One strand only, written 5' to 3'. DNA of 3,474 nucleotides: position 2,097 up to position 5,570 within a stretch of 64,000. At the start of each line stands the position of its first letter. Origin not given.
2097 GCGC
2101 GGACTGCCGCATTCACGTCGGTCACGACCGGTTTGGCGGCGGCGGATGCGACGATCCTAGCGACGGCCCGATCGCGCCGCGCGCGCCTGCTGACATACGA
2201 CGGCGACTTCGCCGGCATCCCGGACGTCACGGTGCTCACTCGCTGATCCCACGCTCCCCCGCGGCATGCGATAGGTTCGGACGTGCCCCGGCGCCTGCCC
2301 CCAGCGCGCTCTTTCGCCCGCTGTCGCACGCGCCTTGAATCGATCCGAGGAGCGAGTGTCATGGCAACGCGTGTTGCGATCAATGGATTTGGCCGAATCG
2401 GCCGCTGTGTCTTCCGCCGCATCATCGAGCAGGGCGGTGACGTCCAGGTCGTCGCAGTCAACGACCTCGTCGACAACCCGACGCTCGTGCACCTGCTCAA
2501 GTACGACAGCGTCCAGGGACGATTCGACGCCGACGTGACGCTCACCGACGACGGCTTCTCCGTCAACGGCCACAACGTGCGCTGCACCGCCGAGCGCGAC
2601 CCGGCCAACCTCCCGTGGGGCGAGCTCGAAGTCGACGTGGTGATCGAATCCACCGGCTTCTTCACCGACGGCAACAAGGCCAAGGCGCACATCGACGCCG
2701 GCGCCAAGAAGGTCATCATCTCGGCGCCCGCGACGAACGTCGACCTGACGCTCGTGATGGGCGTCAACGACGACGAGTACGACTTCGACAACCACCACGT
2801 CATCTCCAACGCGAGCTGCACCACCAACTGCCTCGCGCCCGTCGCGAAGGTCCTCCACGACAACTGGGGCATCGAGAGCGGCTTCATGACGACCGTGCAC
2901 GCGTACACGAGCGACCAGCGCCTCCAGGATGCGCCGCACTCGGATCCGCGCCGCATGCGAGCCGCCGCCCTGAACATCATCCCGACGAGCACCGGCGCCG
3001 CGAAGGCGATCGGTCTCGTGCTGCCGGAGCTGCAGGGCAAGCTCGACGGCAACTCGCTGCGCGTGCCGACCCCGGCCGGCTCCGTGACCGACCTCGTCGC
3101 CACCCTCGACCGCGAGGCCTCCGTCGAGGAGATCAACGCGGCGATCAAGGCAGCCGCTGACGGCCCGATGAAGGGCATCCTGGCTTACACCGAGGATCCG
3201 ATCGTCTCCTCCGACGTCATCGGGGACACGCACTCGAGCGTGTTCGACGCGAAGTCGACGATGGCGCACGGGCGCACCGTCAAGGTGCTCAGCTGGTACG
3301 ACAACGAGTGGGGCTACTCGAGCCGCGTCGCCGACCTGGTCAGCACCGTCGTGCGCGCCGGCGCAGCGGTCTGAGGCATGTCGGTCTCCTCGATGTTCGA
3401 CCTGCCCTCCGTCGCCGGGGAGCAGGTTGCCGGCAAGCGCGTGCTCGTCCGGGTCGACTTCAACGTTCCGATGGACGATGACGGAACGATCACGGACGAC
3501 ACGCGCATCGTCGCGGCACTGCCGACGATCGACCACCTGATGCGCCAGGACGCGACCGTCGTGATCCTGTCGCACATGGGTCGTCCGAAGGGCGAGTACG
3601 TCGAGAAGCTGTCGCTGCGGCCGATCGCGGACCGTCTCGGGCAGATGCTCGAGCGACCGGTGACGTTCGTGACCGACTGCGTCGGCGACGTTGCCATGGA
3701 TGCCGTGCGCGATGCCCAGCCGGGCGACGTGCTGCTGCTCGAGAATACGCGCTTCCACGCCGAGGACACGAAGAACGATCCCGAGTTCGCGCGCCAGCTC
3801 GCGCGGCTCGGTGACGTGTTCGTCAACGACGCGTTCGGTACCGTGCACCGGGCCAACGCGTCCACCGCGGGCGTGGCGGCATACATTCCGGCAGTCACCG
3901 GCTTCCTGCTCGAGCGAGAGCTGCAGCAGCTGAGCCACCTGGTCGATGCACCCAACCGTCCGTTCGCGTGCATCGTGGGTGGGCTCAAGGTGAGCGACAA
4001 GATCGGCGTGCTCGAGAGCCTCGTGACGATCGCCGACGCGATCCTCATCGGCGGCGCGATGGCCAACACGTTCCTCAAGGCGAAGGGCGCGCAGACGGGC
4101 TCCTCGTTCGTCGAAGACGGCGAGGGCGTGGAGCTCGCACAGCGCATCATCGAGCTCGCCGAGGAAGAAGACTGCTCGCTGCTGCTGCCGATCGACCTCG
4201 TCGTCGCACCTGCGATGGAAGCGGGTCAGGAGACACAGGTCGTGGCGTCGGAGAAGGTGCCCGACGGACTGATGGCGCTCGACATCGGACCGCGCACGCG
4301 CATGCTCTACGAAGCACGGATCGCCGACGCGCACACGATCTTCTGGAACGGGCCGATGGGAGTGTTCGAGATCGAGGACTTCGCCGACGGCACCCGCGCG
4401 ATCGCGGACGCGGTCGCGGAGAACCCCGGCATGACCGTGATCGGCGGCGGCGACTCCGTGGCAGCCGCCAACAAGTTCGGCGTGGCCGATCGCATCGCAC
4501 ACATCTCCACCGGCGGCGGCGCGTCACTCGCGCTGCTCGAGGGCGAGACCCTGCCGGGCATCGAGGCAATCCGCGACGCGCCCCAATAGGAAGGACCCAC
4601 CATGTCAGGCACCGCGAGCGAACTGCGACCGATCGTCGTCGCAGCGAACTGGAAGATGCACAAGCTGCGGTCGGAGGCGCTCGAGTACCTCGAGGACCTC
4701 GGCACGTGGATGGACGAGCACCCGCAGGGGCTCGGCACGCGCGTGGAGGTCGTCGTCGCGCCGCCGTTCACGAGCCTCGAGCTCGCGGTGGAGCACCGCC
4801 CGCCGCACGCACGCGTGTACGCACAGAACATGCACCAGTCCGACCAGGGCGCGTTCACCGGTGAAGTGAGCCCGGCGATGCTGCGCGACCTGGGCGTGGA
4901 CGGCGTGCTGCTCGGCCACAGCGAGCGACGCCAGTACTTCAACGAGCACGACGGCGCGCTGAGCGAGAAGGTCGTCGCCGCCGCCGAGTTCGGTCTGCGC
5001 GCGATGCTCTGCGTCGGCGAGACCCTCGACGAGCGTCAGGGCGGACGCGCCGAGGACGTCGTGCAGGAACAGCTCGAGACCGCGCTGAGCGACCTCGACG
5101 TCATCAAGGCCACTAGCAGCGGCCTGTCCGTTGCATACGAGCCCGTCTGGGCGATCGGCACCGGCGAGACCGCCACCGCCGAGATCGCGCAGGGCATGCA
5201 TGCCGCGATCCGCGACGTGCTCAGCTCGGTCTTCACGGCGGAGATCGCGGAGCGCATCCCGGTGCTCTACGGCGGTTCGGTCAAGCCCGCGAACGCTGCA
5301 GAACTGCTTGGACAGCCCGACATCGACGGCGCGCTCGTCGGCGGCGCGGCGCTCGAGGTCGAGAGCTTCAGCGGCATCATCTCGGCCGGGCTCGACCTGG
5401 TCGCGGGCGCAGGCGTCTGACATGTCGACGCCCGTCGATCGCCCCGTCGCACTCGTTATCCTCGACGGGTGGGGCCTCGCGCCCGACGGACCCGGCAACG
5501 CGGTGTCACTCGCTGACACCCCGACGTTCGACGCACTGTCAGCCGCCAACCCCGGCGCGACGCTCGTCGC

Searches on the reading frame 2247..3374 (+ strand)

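Call 71: search_protein_families(library=pfam, proteins=[window:2247-3374:+], max_evalue=0.00001)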
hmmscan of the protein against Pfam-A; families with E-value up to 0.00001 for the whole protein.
window:2247-3374:+ (375 aa): 2 families
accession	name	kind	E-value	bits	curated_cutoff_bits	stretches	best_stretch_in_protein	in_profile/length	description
PF02800.25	Gp_dh_C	-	6.4e-66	221.2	24.4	1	196-351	1-158/158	Glyceraldehyde 3-phosphate dehydrogenase, C-terminal domain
PF00044.30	Gp_dh_N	-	1e-38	132.1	31.7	1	42-141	2-100/101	Glyceraldehyde 3-phosphate dehydrogenase, NAD binding domain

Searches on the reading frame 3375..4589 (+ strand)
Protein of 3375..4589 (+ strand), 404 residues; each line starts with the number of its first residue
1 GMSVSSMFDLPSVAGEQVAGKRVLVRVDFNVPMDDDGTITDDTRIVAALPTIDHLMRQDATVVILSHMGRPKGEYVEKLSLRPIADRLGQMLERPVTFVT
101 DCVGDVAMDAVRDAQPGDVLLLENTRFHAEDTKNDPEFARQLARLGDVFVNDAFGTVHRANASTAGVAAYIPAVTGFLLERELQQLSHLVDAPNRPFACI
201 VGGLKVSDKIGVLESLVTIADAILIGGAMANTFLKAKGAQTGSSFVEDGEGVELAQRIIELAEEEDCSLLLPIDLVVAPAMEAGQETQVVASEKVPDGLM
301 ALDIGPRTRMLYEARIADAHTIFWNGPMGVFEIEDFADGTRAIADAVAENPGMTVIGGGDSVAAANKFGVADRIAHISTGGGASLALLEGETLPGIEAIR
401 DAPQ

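Call 71: search_protein_families(library=pfam, proteins=[window:3375-4589:+], max_evalue=0.00001)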
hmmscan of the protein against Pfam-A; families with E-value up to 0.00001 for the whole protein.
window:3375-4589:+ (404 aa): 1 family
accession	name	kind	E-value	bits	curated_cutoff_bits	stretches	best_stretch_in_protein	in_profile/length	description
PF00162.24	PGK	-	2e-153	511.3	27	1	17-391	5-379/379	Phosphoglycerate kinase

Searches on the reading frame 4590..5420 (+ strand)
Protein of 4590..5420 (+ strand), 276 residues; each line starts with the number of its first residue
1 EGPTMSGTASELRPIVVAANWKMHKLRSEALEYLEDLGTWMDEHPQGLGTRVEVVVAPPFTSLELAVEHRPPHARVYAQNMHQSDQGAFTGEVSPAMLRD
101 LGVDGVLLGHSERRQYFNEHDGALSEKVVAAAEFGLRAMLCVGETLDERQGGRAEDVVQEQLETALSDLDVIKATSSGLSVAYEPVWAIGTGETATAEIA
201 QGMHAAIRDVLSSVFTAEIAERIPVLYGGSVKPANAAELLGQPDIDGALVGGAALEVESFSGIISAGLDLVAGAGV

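Call 71: search_protein_families(library=pfam, proteins=[window:4590-5420:+], max_evalue=0.00001)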
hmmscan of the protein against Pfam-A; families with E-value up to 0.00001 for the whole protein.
window:4590-5420:+ (276 aa): 1 family
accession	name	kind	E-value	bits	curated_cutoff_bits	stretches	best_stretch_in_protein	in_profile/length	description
PF00121.24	TIM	-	1.8e-85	286.8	20.1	1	16-266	2-244/245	Triosephosphate isomerase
